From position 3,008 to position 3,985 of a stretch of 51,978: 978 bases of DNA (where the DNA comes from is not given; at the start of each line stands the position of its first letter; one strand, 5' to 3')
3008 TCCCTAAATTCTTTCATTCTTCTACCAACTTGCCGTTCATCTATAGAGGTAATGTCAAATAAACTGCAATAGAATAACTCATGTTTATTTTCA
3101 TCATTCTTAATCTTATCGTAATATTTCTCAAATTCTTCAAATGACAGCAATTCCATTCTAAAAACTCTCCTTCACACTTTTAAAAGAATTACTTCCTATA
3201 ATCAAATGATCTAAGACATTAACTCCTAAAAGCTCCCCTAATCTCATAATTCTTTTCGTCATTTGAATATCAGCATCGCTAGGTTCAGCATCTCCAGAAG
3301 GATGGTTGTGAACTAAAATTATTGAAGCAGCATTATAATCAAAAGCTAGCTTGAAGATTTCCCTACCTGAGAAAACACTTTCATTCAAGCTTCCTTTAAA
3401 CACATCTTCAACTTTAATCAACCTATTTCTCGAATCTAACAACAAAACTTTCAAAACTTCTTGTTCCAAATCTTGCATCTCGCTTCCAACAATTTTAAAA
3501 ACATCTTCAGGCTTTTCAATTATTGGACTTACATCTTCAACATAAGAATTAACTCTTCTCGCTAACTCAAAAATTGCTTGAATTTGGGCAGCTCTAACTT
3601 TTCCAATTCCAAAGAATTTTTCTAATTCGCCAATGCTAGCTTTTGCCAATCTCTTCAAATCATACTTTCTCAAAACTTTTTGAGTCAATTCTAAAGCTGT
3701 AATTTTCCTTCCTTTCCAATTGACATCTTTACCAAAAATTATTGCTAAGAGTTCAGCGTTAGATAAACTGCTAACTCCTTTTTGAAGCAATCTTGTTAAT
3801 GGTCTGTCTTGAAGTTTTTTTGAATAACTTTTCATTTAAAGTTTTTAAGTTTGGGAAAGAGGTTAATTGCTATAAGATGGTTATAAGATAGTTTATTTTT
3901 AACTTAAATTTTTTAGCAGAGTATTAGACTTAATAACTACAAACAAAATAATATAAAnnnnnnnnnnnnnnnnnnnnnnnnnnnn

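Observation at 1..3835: Co-directional RadC(JAB) / orphan 222 aa / Panacea-like / type IIG R-M cassette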

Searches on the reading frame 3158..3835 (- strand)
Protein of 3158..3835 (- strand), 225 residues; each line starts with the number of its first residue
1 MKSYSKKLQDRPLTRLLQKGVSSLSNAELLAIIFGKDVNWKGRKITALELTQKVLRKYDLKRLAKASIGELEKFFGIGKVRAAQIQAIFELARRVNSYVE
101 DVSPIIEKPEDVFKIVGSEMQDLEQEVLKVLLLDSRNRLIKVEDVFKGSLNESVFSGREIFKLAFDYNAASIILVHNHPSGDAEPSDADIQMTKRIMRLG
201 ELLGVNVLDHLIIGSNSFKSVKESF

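Call 6: search_protein_families(library=pfam, proteins=[window:3158-3835:-], max_evalue=0.1)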
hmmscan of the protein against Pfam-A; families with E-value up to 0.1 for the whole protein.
window:3158-3835:- (225 aa): 5 families
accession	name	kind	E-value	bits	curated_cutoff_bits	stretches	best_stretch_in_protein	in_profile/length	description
PF04002.20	RadC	-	1.2e-42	145.1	22.1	1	106-223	1-118/121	RadC-like JAB domain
PF20582.4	UPF0758_N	-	1.5e-15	57.5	27.1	1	9-83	7-77/77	UPF0758 N-terminal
PF14464.11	Prok-JAB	-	0.00079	19.7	25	1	164-216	61-103/114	Prokaryotic homologs of the JAB domain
PF18149.6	Helicase_PWI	-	0.091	13.4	23.1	0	82-135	7-62/111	N-terminal helicase PWI domain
PF12826.13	HHH_2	-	0.098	13.3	27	0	59-90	25-56/64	Helix-hairpin-helix motif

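Call 7: search_protein_families(library=padloc, proteins=[window:3158-3835:-], max_evalue=0.1)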
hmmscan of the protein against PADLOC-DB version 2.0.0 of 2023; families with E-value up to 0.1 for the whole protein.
window:3158-3835:- (225 aa): 3 families
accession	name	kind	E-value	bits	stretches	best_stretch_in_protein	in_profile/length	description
PDLC00908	JAB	-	0.0034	15.2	1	171-219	100-147/168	JAB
PDLC00890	JAB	-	0.025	12.1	1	176-216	95-134/157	JAB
PDLC00896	JAB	-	0.028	12.2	1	176-218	98-139/159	JAB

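Call 8: search_protein_families(library=ncbifam, proteins=[window:3158-3835:-], max_evalue=0.1)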
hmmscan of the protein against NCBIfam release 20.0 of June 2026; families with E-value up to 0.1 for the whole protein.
window:3158-3835:- (225 aa): 3 families
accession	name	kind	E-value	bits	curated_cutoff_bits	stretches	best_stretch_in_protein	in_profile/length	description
NF000642.1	PRK00024.1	equivalog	1.3e-66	224.2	180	1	15-223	3-208/212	RadC family protein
TIGR00608.1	radc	subfamily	2e-59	201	133.85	1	12-223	2-214/218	RadC family protein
NF010009.0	PRK13482.1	equivalog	0.031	13.5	201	1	51-89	305-344/357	DNA integrity scanning diadenylate cyclase DisA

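Call 64: find_homologous_proteins(query=window:3158-3835:-, max_evalue=1e-20)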
Query window:3158-3835:- (225 aa): 6619 proteins with E <= 1e-20 among 7606 candidates; the best 120 are listed.
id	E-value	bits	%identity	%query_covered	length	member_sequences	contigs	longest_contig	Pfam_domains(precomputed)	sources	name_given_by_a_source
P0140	4.4e-135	466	99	100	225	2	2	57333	PF04002.21,PF20582.5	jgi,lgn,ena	-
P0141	3.7e-133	460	97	100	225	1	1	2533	PF04002.21,PF20582.5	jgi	jgi:DNA repair protein RadC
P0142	5.4e-133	459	98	100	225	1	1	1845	PF04002.21,PF20582.5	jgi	jgi:DNA repair protein RadC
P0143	6.8e-133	459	97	100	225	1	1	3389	PF04002.21,PF20582.5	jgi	jgi:DNA repair protein RadC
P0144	8.7e-133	458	98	100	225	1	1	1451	PF04002.21,PF20582.5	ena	-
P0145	1.0e-132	458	97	100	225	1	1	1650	PF04002.21,PF20582.5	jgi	jgi:DNA repair protein RadC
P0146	1.0e-132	458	97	100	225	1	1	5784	PF04002.21,PF20582.5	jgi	-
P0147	2.1e-132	457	97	100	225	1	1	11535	PF04002.21,PF20582.5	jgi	jgi:DNA repair protein RadC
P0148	2.6e-132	457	97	100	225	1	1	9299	PF04002.21,PF20582.5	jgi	jgi:DNA repair protein RadC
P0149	2.6e-132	457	96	100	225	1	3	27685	PF04002.21,PF20582.5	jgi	-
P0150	3.2e-132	457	96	100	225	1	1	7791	PF04002.21,PF20582.5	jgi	-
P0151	4.8e-132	456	97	100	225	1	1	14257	PF04002.21,PF20582.5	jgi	-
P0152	5.1e-132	456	97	100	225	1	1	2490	PF04002.21,PF20582.5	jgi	-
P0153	5.3e-132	456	97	100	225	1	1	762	PF04002.21,PF20582.5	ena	-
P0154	6.4e-132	456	97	100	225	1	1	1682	PF04002.21,PF20582.5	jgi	-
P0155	8.5e-132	455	96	100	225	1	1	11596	PF04002.21,PF20582.5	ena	-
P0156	1.1e-131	455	96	100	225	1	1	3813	PF04002.21,PF20582.5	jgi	jgi:DNA repair protein RadC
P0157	1.2e-131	455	97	100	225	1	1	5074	PF04002.21,PF20582.5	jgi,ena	-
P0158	2.5e-131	454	96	100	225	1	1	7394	PF04002.21,PF20582.5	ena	-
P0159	4.2e-131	453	96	100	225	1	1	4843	PF04002.21,PF20582.5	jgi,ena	-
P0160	5.2e-131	453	96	100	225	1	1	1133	PF04002.21,PF20582.5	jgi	-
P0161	6.7e-131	452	96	100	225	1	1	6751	PF04002.21,PF20582.5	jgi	jgi:DNA repair protein RadC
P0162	9.3e-131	452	96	99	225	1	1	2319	PF04002.21,PF20582.5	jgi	jgi:DNA repair protein RadC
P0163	1.3e-130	451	95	100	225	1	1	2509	PF04002.21,PF20582.5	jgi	jgi:DNA repair protein RadC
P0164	1.4e-130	451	96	100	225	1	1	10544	PF04002.21,PF20582.5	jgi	jgi:DNA repair protein RadC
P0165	2.8e-127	440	95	98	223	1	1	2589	PF04002.21,PF20582.5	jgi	jgi:DNA repair protein RadC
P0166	4.8e-127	440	93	99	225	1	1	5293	PF04002.21,PF20582.5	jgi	jgi:DNA repair protein RadC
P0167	2.4e-125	434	92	99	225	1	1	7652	PF04002.21,PF20582.5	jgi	jgi:DNA repair protein RadC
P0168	3.9e-125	433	91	99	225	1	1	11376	PF04002.21,PF20582.5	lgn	-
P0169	3.3e-124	430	90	99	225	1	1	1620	PF04002.21,PF20582.5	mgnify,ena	mgnify:CR=1 FL=1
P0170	1.2e-123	429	90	99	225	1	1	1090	PF04002.21,PF20582.5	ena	-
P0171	4.2e-122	424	90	98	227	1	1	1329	PF04002.21,PF20582.5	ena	-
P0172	8.4e-122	423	87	99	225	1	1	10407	PF04002.21,PF20582.5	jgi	-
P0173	2.3e-121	421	97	92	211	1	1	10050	PF04002.21,PF20582.5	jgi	jgi:DNA repair protein RadC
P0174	3.1e-121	421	89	99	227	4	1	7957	PF04002.21,PF20582.5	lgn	-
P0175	1.0e-120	419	89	99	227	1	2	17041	PF04002.21,PF20582.5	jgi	-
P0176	1.0e-120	419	88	100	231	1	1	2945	PF04002.21,PF20582.5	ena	-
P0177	2.5e-120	418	89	98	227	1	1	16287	PF04002.21,PF20582.5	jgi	jgi:DNA repair protein RadC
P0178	2.5e-120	418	88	100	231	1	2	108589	PF04002.21,PF20582.5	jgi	jgi:DNA repair protein RadC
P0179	6.7e-120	416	88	100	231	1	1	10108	PF04002.21,PF20582.5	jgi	jgi:DNA repair protein RadC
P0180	5.0e-116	404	84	100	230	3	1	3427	PF04002.21,PF20582.5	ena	-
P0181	3.9e-115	401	83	100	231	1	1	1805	PF04002.21,PF20582.5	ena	-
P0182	6.6e-115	400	83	99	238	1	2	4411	PF04002.21,PF20582.5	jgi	-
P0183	1.1e-102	360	76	97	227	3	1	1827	PF04002.21,PF20582.5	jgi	jgi:DNA repair protein RadC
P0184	5.1e-99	348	76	96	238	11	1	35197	PF04002.21,PF20582.5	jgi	jgi:DNA repair protein RadC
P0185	1.2e-98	347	98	76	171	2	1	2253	PF04002.21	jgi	jgi:DNA repair protein RadC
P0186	4.8e-87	309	98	69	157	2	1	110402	PF04002.21,PF20582.5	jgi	jgi:DNA repair protein RadC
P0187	2.9e-86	307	63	98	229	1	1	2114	PF04002.21,PF20582.5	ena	-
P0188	1.0e-82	295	60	95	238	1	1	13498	PF04002.21,PF14464.12,PF20582.5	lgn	-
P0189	2.1e-82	294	61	96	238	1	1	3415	PF04002.21,PF20582.5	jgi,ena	-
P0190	3.6e-80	287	85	72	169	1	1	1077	PF04002.21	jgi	jgi:DNA repair protein RadC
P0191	2.2e-77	278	60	95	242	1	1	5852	PF04002.21,PF20582.5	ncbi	-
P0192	1.9e-76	274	59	95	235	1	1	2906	PF04002.21,PF20582.5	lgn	-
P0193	5.4e-76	273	60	96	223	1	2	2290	PF04002.21,PF20582.5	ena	-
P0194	7.2e-75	269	57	96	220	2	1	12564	PF04002.21,PF20582.5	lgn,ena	-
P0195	9.2e-74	266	55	96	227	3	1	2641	PF04002.21,PF20582.5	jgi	-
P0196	6.2e-73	263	56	96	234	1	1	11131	PF04002.21,PF20582.5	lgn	-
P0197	1.4e-69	252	54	96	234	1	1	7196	PF04002.21,PF20582.5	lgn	-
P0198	2.0e-68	248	53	96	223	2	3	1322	PF04002.21,PF20582.5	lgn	-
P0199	3.1e-68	248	57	96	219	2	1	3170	PF04002.21,PF14464.12,PF20582.5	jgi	jgi:DNA repair protein RadC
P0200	1.5e-67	245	57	96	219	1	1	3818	PF04002.21,PF14464.12,PF20582.5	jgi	jgi:DNA repair protein RadC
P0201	2.6e-67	245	57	96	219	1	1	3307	PF04002.21,PF20582.5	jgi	jgi:DNA repair protein RadC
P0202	6.0e-67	243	58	96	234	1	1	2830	PF04002.21,PF20582.5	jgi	jgi:DNA repair protein RadC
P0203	1.4e-66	242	56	96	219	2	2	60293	PF04002.21,PF14464.12,PF20582.5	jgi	-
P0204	3.9e-66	241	57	96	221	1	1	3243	PF04002.21,PF14464.12,PF20582.5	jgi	jgi:DNA repair protein RadC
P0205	4.1e-66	241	57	96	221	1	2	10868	PF04002.21,PF14464.12,PF20582.5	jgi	jgi:DNA repair protein RadC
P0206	9.0e-66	240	56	96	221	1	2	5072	PF04002.21,PF20582.5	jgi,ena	-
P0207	1.1e-65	239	55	99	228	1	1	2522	PF04002.21,PF20582.5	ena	-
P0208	1.4e-65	239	56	96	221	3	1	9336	PF04002.21,PF20582.5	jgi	jgi:DNA repair protein RadC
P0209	1.8e-65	239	56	96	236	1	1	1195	PF04002.21,PF20582.5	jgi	jgi:DNA repair protein RadC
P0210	2.0e-65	239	94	55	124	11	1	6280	PF04002.21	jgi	jgi:DNA repair protein RadC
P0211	2.8e-65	238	56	97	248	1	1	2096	PF04002.21,PF20582.5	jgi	-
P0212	2.8e-65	238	56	96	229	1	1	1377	PF04002.21,PF14464.12,PF20582.5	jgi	jgi:DNA repair protein RadC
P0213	2.9e-65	238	56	97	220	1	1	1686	PF04002.21,PF14464.12,PF20582.5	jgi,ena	-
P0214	8.2e-65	236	55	96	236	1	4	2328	PF04002.21,PF20582.5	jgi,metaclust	metaclust:\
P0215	9.1e-65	236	56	97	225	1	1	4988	PF04002.21,PF14464.12,PF20582.5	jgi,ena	-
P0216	2.1e-64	235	56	95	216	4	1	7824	PF04002.21,PF20582.5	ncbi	ncbi:MAG: DNA repair protein RadC [Candidatus Aenigmatarchaeota archaeon]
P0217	3.3e-64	235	54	97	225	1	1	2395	PF04002.21,PF14464.12,PF20582.5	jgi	jgi:DNA repair protein RadC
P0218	4.8e-64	234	55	96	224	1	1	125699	PF04002.21,PF20582.5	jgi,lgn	jgi:DNA repair protein RadC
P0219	8.9e-64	233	55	95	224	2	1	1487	PF04002.21,PF20582.5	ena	-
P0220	9.1e-64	233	55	97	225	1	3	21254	PF04002.21,PF20582.5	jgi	jgi:DNA repair protein RadC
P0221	1.8e-63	232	55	95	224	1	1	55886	PF04002.21,PF20582.5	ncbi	ncbi:MAG: DNA repair protein RadC [Candidatus Aenigmatarchaeota archaeon]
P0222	8.1e-63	230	53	96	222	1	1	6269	PF04002.21,PF20582.5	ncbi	ncbi:MAG: DNA repair protein RadC [Candidatus Aenigmatarchaeota archaeon]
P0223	2.9e-62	228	55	97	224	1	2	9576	PF04002.21,PF20582.5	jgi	-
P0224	1.4e-61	226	54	97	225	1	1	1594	PF04002.21,PF20582.5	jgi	jgi:DNA repair protein RadC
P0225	5.5e-61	224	53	97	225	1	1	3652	PF04002.21,PF20582.5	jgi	-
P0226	8.2e-61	223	53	97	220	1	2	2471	PF04002.21,PF20582.5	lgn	-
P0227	1.6e-59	219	52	96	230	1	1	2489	PF04002.21,PF20582.5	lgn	-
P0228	1.9e-59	219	54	94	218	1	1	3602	PF04002.21,PF20582.5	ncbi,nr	ncbi:MAG: DNA repair protein RadC [Candidatus Aenigmarchaeota archaeon]|nr:DNA repair protein RadC [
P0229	4.9e-58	214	53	96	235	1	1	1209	PF04002.21,PF20582.5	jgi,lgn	jgi:DNA repair protein RadC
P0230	1.2e-56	210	58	76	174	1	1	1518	PF04002.21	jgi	jgi:DNA repair protein RadC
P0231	1.9e-54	203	63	68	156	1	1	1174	PF04002.21,PF14464.12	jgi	jgi:DNA repair protein RadC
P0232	1.5e-51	193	47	96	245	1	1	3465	PF04002.21,PF20582.5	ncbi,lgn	ncbi:MAG: DNA repair protein RadC [Candidatus Thermoplasmatota archaeon]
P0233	4.0e-51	192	42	99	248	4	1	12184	PF04002.21,PF20582.5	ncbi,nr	ncbi:hypothetical protein BMS3Bbin16_01259 [archaeon BMS3Bbin16]|nr:hypothetical protein BMS3Bbin16_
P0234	1.2e-50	190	45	95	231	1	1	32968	PF04002.21,PF20582.5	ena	-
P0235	5.9e-50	188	47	96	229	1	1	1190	PF12826.14,PF04002.21,PF14520.13,PF20582.5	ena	-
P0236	1.8e-49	186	44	98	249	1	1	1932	PF04002.21,PF20582.5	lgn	-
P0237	3.9e-49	185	46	96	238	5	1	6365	PF04002.21,PF20582.5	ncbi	-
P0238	4.9e-49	185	45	99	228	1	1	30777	PF04002.21,PF20582.5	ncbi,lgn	-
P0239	6.8e-49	185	45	95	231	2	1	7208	PF04002.21,PF20582.5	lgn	-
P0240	1.7e-48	183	44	96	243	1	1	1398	PF04002.21,PF20582.5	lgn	-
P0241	2.9e-48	182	45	96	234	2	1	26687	PF04002.21,PF20582.5,PF00633.30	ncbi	ncbi:MAG: DNA repair protein RadC [Candidatus Altiarchaeota archaeon]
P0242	3.1e-48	182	47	95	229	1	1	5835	PF04002.21,PF20582.5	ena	-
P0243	3.1e-48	182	47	96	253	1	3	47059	PF04002.21,PF20582.5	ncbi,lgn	-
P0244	4.6e-48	182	47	96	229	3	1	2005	PF04002.21,PF20582.5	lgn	-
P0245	5.0e-48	182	46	96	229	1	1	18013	PF12826.14,PF04002.21,PF14520.13,PF20582.5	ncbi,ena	-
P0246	5.2e-48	182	46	94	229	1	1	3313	PF12826.14,PF04002.21,PF14520.13,PF20582.5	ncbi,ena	-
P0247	5.3e-48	182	46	96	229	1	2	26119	PF12826.14,PF04002.21,PF14520.13,PF20582.5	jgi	-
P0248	5.3e-48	182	46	96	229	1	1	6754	PF12826.14,PF04002.21,PF14520.13,PF20582.5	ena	-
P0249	6.2e-48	181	46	96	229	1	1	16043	PF12826.14,PF04002.21,PF14520.13,PF20582.5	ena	-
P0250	6.2e-48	181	46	96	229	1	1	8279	PF12826.14,PF04002.21,PF14520.13,PF20582.5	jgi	-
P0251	6.2e-48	181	46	94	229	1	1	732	PF12826.14,PF04002.21,PF14520.13,PF20582.5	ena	-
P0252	6.5e-48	181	46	96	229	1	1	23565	PF12826.14,PF04002.21,PF14520.13,PF20582.5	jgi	-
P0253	7.6e-48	181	46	96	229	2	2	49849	PF12826.14,PF04002.21,PF14520.13,PF20582.5,PF00633.30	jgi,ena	jgi:DNA repair protein RadC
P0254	7.9e-48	181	42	96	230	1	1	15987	PF04002.21,PF20582.5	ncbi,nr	ncbi:MAG: DNA repair protein RadC [Nanoarchaeota archaeon]|nr:DNA repair protein RadC [Nanoarchaeota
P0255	8.1e-48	181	46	94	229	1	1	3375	PF12826.14,PF04002.21,PF14520.13,PF20582.5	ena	-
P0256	9.7e-48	181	43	95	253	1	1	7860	PF04002.21,PF20582.5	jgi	jgi:DNA repair protein RadC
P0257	1.3e-47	180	46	96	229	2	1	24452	PF04002.21,PF20582.5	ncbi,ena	-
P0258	1.3e-47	180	42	95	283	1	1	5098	PF04002.21,PF20582.5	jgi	jgi:DNA repair protein RadC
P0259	1.3e-47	180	45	96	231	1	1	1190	PF12826.14,PF04002.21,PF14520.13,PF20582.5,PF00633.30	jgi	jgi:DNA repair protein RadC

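Call 65: find_encoding_contigs(protein=P0178, flank=6000, max_places=1)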
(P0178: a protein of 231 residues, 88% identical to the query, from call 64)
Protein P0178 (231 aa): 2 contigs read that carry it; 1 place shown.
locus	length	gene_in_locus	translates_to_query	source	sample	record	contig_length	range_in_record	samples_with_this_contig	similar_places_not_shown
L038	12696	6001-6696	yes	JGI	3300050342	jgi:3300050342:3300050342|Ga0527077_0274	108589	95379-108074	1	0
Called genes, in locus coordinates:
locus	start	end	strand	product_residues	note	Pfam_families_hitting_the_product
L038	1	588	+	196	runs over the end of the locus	-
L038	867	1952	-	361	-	PF07690:MFS_1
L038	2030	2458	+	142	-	PF08859:DGC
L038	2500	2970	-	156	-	PF08241:Methyltransf_11, PF13489:Methyltransf_23 (weak), PF13649:Methyltransf_25, PF01209:Ubie_methyltran (weak), PF05175:MTS (weak), PF08242:Methyltransf_12 (weak), PF13847:Methyltransf_31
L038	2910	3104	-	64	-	-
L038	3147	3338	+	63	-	-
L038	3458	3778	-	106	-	-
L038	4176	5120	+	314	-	PF13173:AAA_14, PF13635:DUF4143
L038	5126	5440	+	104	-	-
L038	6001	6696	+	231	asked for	PF20582:UPF0758_N, PF04002:RadC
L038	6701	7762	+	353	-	-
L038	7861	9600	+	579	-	PF07669:Eco57I, PF02384:N6_Mtase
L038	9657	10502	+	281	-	-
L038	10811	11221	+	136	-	-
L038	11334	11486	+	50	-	-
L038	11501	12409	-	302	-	-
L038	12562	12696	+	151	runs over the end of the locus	PF01978:TrmB, PF03965:Penicillinase_R (weak), PF08279:HTH_11 (faint), PF12802:MarR_2 (weak), PF24033:DUF7342 (faint)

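Call 66: find_encoding_contigs(protein=P0184, flank=6000, max_places=1)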
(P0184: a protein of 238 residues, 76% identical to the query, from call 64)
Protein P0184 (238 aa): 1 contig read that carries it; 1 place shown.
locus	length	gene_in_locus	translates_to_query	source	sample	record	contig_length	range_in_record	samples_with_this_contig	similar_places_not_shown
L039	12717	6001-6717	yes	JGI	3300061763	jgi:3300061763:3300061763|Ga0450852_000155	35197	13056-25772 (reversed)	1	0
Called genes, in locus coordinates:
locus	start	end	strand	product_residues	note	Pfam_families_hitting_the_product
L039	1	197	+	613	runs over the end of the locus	PF00009:GTP_EFTU, PF22042:EF-G_D2, PF03144:GTP_EFTU_D2, PF14492:EFG_III, PF03764:EFG_IV, PF00679:EFG_C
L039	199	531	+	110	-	PF02643:DUF192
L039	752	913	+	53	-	-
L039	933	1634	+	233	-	-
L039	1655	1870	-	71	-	-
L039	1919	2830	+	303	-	PF13714:PEP_mutase, PF00463:ICL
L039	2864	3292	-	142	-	PF01934:HepT-like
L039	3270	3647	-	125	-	PF01909:NTP_transf_2, PF18765:Polbeta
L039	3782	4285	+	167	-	-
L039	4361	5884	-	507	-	PF00171:Aldedh, PF05893:LuxC (faint)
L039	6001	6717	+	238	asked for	PF20582:UPF0758_N, PF04002:RadC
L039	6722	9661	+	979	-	PF20473:MmeI_Mtase (faint), PF07669:Eco57I, PF02384:N6_Mtase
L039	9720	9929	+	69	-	-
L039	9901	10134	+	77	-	-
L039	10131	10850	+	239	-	-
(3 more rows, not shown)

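Call 67: find_encoding_contigs(protein=P0188, flank=6000, max_places=1)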
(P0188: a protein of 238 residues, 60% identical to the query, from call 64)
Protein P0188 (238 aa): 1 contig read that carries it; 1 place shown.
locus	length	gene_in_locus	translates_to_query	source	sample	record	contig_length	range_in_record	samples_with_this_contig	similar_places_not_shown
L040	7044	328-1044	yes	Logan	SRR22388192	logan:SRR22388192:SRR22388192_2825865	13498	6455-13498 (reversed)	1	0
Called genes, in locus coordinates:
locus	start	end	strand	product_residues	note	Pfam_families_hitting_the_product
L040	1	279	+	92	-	?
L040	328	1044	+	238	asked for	PF20582:UPF0758_N, PF14464:Prok-JAB (faint), PF04002:RadC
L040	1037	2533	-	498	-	PF12161:HsdM_N, PF02384:N6_Mtase, PF01170:UPF0020, PF07669:Eco57I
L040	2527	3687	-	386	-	PF01420:Methylase_S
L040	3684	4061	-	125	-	-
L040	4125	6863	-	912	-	PF04851:ResIII, PF18766:SWI2_SNF2, PF00270:DEAD (weak), PF00271:Helicase_C (faint), PF08463:EcoEI_R_C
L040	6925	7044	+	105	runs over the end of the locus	-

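Call 68: find_encoding_contigs(protein=P0221, flank=6000, max_places=1)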
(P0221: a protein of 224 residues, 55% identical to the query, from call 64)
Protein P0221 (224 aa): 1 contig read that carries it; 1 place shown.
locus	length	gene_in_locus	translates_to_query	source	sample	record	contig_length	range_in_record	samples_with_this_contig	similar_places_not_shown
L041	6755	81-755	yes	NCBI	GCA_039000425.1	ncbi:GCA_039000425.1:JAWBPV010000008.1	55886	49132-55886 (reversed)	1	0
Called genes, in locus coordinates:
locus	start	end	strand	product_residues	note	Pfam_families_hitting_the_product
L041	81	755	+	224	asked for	PF20582:UPF0758_N, PF04002:RadC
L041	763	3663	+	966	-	PF02384:N6_Mtase, PF20473:MmeI_Mtase (weak), PF07669:Eco57I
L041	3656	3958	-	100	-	-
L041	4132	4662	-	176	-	-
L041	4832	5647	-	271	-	PF01926:MMR_HSR1, PF02421:FeoB_N (faint), PF02824:TGS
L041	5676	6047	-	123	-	-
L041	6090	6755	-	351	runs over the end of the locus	PF04055:Radical_SAM, PF13353:Fer4_12 (faint)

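Call 70: find_encoding_contigs(protein=P0218, flank=6000, max_places=1)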
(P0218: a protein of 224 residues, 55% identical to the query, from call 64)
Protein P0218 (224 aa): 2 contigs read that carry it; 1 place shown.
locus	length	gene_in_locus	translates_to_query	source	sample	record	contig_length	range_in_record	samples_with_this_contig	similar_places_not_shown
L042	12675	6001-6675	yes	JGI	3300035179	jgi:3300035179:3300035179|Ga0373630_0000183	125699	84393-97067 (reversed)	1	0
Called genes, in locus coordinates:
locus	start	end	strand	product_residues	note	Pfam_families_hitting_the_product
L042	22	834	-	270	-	PF02899:Phage_int_SAM_1 (weak), PF13495:Phage_int_SAM_4, PF00589:Phage_integrase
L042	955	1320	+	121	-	-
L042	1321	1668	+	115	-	-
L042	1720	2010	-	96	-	-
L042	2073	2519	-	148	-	-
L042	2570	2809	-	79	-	PF18929:DUF5678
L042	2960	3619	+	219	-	PF12705:PDDEXK_1, PF01930:Cas_Cas4 (weak)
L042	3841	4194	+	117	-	-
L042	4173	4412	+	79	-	-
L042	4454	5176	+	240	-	PF09509:Hypoth_Ymh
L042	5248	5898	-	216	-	-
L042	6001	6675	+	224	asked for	PF20582:UPF0758_N, PF04002:RadC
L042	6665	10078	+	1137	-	PF02384:N6_Mtase, PF07669:Eco57I, PF22837:M_Eco57I_C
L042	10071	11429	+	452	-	PF00493:MCM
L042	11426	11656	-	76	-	-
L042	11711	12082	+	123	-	-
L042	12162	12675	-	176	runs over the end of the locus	-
